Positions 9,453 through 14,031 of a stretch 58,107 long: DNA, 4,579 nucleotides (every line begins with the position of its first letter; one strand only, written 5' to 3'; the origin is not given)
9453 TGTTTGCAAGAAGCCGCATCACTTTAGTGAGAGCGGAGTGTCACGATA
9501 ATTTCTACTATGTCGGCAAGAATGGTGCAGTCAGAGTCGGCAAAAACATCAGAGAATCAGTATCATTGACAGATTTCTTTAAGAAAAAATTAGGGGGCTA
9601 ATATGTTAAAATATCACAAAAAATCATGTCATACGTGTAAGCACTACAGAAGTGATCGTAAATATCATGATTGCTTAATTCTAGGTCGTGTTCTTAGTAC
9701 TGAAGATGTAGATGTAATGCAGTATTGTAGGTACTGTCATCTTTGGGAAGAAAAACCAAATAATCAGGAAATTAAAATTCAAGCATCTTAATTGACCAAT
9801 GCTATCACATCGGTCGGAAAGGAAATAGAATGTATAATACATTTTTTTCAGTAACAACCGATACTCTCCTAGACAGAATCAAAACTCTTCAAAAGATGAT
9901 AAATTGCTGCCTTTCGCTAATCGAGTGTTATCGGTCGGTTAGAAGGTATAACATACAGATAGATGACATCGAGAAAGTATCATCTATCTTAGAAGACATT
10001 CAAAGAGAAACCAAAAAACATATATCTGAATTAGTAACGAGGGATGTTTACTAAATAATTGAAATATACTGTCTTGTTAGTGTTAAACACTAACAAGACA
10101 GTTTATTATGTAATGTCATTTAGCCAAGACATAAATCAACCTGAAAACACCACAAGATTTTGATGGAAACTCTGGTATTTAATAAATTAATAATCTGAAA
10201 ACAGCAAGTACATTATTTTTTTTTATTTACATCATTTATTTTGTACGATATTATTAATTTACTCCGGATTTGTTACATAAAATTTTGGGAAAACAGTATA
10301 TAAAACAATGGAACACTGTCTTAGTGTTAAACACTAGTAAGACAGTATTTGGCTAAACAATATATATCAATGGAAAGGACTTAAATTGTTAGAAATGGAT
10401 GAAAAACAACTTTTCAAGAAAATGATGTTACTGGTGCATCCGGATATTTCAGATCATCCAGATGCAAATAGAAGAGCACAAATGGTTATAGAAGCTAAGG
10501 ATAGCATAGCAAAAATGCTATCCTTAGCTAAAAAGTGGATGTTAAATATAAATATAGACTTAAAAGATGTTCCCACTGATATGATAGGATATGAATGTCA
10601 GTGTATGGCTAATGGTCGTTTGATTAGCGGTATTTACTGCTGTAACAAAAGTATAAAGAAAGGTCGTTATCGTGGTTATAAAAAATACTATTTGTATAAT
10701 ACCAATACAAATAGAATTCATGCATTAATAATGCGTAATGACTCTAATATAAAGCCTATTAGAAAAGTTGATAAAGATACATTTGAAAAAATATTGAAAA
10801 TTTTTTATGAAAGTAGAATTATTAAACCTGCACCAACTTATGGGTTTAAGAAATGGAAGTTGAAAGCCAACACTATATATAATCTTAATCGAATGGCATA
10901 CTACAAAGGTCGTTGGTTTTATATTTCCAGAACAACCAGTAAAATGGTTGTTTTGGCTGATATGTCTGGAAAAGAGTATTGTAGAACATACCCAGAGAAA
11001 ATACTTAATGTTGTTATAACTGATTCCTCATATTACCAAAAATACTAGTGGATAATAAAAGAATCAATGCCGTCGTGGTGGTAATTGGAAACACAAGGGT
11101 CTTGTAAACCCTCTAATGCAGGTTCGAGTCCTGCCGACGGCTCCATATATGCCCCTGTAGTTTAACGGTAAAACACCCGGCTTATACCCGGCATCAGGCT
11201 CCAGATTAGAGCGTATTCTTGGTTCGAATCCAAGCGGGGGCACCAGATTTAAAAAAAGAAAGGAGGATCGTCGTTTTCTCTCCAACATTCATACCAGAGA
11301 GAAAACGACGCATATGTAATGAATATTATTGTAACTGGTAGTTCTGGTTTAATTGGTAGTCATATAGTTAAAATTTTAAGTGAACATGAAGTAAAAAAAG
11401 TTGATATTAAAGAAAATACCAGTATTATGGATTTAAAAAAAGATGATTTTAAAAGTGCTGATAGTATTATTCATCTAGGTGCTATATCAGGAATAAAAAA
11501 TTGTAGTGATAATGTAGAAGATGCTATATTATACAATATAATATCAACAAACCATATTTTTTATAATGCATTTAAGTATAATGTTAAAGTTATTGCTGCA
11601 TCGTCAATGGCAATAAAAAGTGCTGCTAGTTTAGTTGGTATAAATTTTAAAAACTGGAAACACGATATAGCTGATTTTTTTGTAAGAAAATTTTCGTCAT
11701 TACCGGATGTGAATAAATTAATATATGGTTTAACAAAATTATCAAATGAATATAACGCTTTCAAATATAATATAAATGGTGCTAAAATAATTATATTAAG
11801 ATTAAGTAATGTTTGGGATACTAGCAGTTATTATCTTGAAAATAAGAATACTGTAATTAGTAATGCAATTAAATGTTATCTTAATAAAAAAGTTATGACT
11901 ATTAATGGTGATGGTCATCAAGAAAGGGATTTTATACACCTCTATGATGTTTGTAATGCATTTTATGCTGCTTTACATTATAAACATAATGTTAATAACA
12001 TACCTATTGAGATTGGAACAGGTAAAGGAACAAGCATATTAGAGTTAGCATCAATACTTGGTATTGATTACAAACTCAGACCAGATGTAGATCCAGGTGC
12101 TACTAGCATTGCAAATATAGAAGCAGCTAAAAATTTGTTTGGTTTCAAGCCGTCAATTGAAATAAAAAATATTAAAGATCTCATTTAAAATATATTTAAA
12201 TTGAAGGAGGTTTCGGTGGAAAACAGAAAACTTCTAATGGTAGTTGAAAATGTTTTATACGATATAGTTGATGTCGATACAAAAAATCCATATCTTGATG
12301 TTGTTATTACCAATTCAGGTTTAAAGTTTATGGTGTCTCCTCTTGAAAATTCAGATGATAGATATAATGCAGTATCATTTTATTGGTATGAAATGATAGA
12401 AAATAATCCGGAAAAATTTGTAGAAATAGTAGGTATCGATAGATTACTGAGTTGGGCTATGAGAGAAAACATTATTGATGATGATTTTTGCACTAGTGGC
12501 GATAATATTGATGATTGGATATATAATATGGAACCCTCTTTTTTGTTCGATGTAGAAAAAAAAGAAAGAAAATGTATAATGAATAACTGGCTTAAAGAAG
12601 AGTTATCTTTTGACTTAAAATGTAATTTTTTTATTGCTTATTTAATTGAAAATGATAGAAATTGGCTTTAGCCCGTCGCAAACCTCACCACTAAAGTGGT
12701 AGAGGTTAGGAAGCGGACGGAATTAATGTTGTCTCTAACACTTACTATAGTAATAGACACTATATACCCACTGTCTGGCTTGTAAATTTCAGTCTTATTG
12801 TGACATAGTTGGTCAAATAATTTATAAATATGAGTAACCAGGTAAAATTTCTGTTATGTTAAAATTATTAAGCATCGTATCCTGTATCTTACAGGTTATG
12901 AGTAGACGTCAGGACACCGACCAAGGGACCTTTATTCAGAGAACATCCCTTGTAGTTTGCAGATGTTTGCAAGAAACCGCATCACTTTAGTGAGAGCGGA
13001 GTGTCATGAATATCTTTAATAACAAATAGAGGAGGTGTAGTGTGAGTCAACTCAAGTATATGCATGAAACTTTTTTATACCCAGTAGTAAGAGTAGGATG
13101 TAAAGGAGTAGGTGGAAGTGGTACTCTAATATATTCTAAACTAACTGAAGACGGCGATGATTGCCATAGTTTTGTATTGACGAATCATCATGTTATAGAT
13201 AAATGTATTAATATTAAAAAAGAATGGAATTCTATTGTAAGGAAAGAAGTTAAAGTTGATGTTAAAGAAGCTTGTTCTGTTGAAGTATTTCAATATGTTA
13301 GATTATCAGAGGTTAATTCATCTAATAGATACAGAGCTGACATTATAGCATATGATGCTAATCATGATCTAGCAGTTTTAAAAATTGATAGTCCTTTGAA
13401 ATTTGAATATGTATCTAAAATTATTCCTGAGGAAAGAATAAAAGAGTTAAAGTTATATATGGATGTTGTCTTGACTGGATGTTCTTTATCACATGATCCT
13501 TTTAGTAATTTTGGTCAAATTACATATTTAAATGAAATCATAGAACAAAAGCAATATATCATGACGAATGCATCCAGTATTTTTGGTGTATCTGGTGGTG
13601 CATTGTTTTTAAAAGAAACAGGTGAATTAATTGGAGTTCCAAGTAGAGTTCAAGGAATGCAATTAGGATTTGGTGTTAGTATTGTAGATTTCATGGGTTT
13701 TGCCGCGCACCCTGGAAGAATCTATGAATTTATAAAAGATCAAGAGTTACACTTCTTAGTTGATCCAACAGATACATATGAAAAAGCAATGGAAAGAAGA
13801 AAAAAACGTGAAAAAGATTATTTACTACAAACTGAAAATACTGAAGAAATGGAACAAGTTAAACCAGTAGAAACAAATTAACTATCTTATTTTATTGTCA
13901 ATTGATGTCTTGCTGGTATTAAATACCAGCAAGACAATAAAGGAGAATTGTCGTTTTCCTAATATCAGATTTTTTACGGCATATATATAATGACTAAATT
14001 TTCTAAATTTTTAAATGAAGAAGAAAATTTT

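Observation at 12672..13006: Two paralogous ~300-nt ORF-free elements with compensatory substitutions: an unclassified structured RNA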

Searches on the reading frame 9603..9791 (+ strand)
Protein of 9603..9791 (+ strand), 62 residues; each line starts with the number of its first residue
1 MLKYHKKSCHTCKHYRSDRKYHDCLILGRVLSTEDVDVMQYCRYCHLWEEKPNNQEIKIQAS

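Call 11: search_protein_families(library=pfam, proteins=[window:9603-9791:+], max_evalue=0.01)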
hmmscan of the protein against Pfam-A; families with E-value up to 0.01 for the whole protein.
window:9603-9791:+ (62 aa): 0 families

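Call 12: search_protein_families(library=phrogs, proteins=[window:9603-9791:+], max_evalue=0.001)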
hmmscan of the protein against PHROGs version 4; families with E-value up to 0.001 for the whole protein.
window:9603-9791:+ (62 aa): 0 families

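Call 38: find_encoding_contigs(protein=window:9603-9791:+, flank=4000, max_places=10)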
Protein window:9603-9791:+ (62 aa): 3 contigs read that carry it; 2 places shown.
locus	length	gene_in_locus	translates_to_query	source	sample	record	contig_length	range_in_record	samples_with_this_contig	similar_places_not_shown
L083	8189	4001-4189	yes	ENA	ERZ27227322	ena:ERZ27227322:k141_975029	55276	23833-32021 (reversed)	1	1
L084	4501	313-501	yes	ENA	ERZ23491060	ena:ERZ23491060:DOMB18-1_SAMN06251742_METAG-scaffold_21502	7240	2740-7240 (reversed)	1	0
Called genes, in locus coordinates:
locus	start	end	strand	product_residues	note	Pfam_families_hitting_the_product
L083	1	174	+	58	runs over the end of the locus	-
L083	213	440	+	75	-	-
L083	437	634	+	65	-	-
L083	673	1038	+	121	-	-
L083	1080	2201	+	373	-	PF00154:RecA_N, PF21096:RecA_C (weak)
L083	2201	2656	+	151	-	-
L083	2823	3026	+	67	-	-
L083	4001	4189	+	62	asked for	-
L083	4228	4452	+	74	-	-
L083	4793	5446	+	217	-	-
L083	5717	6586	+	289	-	PF01370:Epimerase, PF04321:RmlD_sub_bind (weak), PF07993:NAD_binding_4 (faint), PF16363:GDP_Man_Dehyd (faint)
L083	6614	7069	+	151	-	-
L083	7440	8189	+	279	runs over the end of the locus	PF13365:Trypsin_2, PF00089:Trypsin (faint)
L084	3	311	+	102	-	?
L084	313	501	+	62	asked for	-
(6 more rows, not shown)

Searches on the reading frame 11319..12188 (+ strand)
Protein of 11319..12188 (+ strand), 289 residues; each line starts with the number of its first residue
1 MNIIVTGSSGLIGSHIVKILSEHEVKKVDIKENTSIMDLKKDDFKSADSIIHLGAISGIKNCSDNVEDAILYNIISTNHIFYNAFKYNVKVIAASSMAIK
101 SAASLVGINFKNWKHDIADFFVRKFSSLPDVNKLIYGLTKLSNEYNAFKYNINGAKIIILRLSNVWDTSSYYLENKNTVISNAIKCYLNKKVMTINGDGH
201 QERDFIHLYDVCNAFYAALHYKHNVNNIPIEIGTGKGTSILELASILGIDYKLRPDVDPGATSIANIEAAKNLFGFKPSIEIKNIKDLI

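Call 11: search_protein_families(library=pfam, proteins=[window:11319-12188:+], max_evalue=0.01)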
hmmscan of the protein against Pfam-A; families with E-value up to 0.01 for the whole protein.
window:11319-12188:+ (289 aa): 6 families
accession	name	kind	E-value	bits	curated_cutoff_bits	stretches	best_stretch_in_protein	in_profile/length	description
PF01370.27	Epimerase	-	4.1e-22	79.2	20.9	1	3-228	1-235/240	NAD dependent epimerase/dehydratase family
PF16363.11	GDP_Man_Dehyd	-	7.4e-11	42.5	27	1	136-244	153-259/332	GDP-mannose 4,6 dehydratase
PF04321.23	RmlD_sub_bind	-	1.2e-07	31.6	27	1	1-168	1-154/287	RmlD substrate binding domain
PF07993.18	NAD_binding_4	-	5.7e-07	29.4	20.1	1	45-212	87-255/258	Male sterility protein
PF02719.21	Polysacc_synt_2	-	0.00027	20.7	20.2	0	46-94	77-125/293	Polysaccharide biosynthesis protein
PF03215.21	Rad17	-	0.0076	16.6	23.8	0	4-48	49-91/186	Rad17 P-loop domain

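Call 12: search_protein_families(library=phrogs, proteins=[window:11319-12188:+], max_evalue=0.001)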
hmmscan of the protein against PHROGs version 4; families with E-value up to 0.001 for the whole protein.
window:11319-12188:+ (289 aa): 1 family
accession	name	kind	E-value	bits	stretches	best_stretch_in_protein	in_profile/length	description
phrog_540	-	DNA, RNA and nucleotide metabolism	2.5e-30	106.5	1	1-282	293-583/715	nucleotide-sugar epimerase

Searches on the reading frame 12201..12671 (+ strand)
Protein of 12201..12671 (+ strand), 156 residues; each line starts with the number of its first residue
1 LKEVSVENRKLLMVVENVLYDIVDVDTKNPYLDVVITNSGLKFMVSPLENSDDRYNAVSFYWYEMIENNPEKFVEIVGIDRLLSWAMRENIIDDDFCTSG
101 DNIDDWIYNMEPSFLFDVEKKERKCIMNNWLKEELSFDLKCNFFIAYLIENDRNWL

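Call 11: search_protein_families(library=pfam, proteins=[window:12201-12671:+], max_evalue=0.01)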
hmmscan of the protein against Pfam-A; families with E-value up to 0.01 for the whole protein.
window:12201-12671:+ (156 aa): 0 families

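Call 12: search_protein_families(library=phrogs, proteins=[window:12201-12671:+], max_evalue=0.001)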
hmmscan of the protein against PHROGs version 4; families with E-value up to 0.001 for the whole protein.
window:12201-12671:+ (156 aa): 0 families

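Call 19: find_related_loci(query=window:12201-12671:+, collection=viral_contigs, flank=6000)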
Query window:12201-12671:+ (156 aa) in viral_contigs; peptide patterns used: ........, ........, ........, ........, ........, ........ (x = any residue, [..] = any of these).
1 stretches matched a pattern, but none encodes a relative of the query by tblastn (E <= 1e-3).

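Call 89: find_encoding_contigs(protein=window:12216-12671:+, flank=6000, max_places=10)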
Protein window:12216-12671:+ (151 aa): 2 contigs read that carry it; 2 places shown.
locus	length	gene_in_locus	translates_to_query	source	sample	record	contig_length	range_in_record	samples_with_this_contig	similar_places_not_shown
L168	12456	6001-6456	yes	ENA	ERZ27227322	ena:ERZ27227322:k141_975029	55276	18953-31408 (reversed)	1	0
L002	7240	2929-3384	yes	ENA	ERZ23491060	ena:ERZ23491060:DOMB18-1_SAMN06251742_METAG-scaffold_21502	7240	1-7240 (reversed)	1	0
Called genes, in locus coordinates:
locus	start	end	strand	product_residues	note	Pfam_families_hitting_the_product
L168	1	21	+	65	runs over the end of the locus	-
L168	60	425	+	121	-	-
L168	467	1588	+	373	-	PF00154:RecA_N, PF21096:RecA_C (weak)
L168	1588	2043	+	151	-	-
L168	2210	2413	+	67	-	-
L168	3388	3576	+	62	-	-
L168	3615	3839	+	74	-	-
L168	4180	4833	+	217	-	-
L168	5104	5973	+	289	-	PF01370:Epimerase, PF04321:RmlD_sub_bind (weak), PF07993:NAD_binding_4 (faint), PF16363:GDP_Man_Dehyd (faint)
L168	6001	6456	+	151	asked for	-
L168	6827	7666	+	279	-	PF13365:Trypsin_2, PF00089:Trypsin (faint)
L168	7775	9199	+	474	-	PF01743:PolyA_pol, PF12627:PolyA_pol_RNAbd, PF01966:HD (weak)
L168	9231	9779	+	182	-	-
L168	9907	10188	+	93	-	-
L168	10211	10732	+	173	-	-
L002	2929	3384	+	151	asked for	-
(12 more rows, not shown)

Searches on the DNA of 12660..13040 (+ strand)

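Call 7: search_dna_similar(query=window:12660-13040:+, collection=phages, mode=distant, max_rows=40)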
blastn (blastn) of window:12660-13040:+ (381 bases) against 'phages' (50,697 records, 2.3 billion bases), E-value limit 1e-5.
No match.

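Call 67: search_rna_families(source=window, start=12665, end=13040, threshold=evalue, max_evalue=10)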
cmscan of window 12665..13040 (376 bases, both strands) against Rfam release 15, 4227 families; matches with E-value up to 10: 1.
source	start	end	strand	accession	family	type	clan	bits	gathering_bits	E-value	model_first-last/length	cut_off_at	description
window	12922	12952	+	RF03453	mir-1276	Gene; miRNA;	-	16.1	100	2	25-55/82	no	mir-1276 microRNA precursor family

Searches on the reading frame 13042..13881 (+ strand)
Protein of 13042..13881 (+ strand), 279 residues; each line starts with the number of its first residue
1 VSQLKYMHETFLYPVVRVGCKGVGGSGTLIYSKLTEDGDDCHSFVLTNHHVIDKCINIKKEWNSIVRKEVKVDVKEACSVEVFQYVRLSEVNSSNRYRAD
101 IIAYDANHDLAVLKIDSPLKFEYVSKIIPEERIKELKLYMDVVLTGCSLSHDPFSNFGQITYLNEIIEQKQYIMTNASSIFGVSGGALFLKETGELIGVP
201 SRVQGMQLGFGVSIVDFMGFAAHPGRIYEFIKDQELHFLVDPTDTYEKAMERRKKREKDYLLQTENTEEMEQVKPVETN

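Call 11: search_protein_families(library=pfam, proteins=[window:13042-13881:+], max_evalue=0.01)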
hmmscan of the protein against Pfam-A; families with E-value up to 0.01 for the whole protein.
window:13042-13881:+ (279 aa): 2 families
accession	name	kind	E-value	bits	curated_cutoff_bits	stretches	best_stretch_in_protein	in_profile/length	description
PF13365.12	Trypsin_2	-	8.2e-15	56.2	27.6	1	25-199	1-144/144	Trypsin-like peptidase domain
PF00089.32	Trypsin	-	1.9e-06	28.3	20.6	1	43-209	35-204/220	Trypsin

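Call 12: search_protein_families(library=phrogs, proteins=[window:13042-13881:+], max_evalue=0.001)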
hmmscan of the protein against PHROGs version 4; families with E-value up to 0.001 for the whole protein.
window:13042-13881:+ (279 aa): 2 families
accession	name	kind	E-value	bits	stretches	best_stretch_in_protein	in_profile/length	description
phrog_11383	-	unknown function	5.8e-09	36.8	1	42-203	195-327/462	-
phrog_9683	-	other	1.5e-06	28.8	1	93-205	85-192/233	protease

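Call 18: find_related_loci(query=window:13042-13881:+, collection=viral_contigs, flank=6000)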
Query window:13042-13881:+ (279 aa) in viral_contigs; peptide patterns used: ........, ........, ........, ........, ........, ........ (x = any residue, [..] = any of these).
1 stretches matched a pattern, but none encodes a relative of the query by tblastn (E <= 1e-3).

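Call 21: find_encoding_contigs(protein=window:13042-13881:+, flank=6000, max_places=10)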
Protein window:13042-13881:+ (279 aa): 2 contigs read that carry it; 2 places shown.
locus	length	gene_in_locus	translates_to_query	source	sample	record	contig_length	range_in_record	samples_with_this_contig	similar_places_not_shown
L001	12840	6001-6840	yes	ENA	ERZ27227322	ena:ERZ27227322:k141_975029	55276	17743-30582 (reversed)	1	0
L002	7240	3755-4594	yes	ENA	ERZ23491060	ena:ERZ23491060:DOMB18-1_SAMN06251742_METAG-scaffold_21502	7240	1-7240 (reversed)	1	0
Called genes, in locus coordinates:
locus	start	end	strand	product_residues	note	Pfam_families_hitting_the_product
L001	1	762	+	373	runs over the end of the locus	PF00154:RecA_N, PF21096:RecA_C (weak)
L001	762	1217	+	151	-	-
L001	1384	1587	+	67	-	-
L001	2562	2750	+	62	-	-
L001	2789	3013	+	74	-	-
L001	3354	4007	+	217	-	-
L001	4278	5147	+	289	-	PF01370:Epimerase, PF04321:RmlD_sub_bind (weak), PF07993:NAD_binding_4 (faint), PF16363:GDP_Man_Dehyd (faint)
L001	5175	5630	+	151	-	-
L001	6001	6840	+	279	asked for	PF13365:Trypsin_2, PF00089:Trypsin (faint)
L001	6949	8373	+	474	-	PF01743:PolyA_pol, PF12627:PolyA_pol_RNAbd, PF01966:HD (weak)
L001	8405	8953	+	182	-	-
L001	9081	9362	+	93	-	-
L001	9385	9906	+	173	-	-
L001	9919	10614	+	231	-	-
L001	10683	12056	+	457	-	PF00145:DNA_methylase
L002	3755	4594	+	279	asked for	PF13365:Trypsin_2, PF00089:Trypsin (faint)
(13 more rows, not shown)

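Call 26: find_homologous_proteins(query=window:13042-13881:+, max_evalue=0.00001)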
Query window:13042-13881:+ (279 aa): 217 proteins with E <= 0.00001 among 718 candidates; the best 120 are listed.
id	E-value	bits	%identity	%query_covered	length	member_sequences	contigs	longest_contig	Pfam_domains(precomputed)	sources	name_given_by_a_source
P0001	8.5e-180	614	100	98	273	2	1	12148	PF13365.13,PF00089.33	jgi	-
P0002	4.5e-105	369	60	91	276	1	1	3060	PF13365.13,PF00089.33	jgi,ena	-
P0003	6.1e-105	369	61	93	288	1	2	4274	PF13365.13,PF00089.33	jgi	-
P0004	8.5e-105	368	63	94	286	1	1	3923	PF13365.13,PF00089.33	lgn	-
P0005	3.8e-104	366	62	94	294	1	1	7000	PF13365.13,PF00089.33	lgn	-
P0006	1.5e-102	361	59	92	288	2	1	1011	PF13365.13,PF00089.33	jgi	-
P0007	1.7e-102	361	60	93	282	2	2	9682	PF13365.13,PF00089.33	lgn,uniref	uniref:Putative trypsin-like peptidase domain containing protein n=2 Tax=viral metagenome TaxID=1070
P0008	1.7e-102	361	60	89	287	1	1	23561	PF13365.13,PF00089.33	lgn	-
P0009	3.9e-102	360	59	94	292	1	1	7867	PF13365.13,PF00089.33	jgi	-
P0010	5.0e-102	359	63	91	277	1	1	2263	PF13365.13,PF00089.33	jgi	jgi:S1-C subfamily serine protease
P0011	5.5e-102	359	58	97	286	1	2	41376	PF13365.13,PF00089.33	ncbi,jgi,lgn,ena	-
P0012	7.9e-102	359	59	94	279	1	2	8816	PF13365.13,PF00089.33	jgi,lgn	jgi:S1-C subfamily serine protease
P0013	1.1e-101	358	59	93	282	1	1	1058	PF13365.13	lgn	-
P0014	2.2e-101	357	60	91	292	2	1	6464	PF13365.13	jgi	-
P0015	2.7e-101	357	62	93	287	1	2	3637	PF13365.13,PF00089.33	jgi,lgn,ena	-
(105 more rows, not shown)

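Call 28: find_related_loci(query=A2, collection=viral_contigs, flank=5000)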
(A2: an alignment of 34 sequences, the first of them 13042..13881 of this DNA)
Query A2 (279 aa) in viral_contigs; peptide patterns used: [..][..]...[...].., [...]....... (x = any residue, [..] = any of these).
330 stretches matched a pattern; 252 encode a relative of the query (tblastn E <= 1e-3); the best 80 are kept; 80 distinct loci.
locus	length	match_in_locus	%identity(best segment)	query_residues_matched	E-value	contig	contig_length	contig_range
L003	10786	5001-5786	58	2-262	1e-104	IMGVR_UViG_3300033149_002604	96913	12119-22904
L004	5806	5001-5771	59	7-262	6e-104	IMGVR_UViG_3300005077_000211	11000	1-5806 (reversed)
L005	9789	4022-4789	58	8-262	1e-102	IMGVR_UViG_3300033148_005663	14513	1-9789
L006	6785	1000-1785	59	3-263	8e-102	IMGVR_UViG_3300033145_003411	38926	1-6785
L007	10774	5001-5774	54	6-262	8e-97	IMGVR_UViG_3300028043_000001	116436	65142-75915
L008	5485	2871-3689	53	5-277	2e-95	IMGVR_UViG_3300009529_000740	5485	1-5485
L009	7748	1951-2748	52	7-271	5e-92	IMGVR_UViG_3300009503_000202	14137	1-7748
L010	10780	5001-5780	52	5-263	2e-91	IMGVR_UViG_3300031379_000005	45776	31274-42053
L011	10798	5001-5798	49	7-271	1e-88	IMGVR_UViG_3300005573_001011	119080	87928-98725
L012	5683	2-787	51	9-273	3e-88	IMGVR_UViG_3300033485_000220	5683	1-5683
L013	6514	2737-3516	53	4-262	4e-88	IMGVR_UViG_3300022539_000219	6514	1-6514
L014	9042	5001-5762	53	5-257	4e-88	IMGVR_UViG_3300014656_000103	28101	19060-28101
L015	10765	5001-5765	47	3-258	3e-81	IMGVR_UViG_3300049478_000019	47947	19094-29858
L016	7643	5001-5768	48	8-262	9e-81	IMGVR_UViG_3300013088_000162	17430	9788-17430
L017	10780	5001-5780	47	1-259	8e-79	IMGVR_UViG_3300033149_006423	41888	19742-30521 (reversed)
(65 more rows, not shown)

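Call 47: find_encoding_contigs(protein=P0001, flank=8000, max_places=6)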
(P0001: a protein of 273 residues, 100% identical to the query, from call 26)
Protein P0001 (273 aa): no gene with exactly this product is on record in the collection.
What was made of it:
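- Tried and rejected: P0001 was not on record (call 47).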

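Call 50: find_related_loci(query=A2, collection=metagenome_contigs, flank=10000)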
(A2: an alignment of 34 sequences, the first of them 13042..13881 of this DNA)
Query A2 (279 aa) in metagenome_contigs; peptide patterns used: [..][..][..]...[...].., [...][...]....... (x = any residue, [..] = any of these).
567 stretches matched a pattern; 330 encode a relative of the query (tblastn E <= 1e-3); the best 80 are kept; 80 distinct loci.
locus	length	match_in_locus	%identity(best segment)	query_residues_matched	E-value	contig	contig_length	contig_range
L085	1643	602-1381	61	4-262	5e-119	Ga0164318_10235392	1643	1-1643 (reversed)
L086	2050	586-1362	60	4-261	9e-117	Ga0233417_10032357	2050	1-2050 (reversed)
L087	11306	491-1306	58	3-273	6e-109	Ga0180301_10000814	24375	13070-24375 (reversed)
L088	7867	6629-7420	59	3-265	2e-108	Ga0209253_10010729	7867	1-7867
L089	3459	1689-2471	62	3-262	2e-109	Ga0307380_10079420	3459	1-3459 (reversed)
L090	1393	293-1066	59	8-262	7e-114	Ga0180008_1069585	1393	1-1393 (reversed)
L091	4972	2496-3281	58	1-262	3e-104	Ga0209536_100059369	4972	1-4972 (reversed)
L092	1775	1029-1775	60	4-251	5e-110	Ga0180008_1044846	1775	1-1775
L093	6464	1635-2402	60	8-262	3e-103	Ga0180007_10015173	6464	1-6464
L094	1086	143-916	57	8-262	1e-112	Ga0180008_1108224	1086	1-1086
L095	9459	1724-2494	57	7-262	1e-102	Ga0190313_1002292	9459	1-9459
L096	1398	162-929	56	8-262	3e-110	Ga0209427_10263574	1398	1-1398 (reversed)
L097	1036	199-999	56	8-271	8e-112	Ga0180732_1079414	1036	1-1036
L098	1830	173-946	57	3-262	2e-108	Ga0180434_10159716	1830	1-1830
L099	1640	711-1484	56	4-262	3e-108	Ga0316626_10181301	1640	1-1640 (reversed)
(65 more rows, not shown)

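Call 93: search_dna_similar(query=window:13042-13881:+, collection=phages, mode=protein, max_rows=12)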
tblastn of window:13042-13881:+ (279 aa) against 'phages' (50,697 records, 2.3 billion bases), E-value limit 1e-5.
No match.
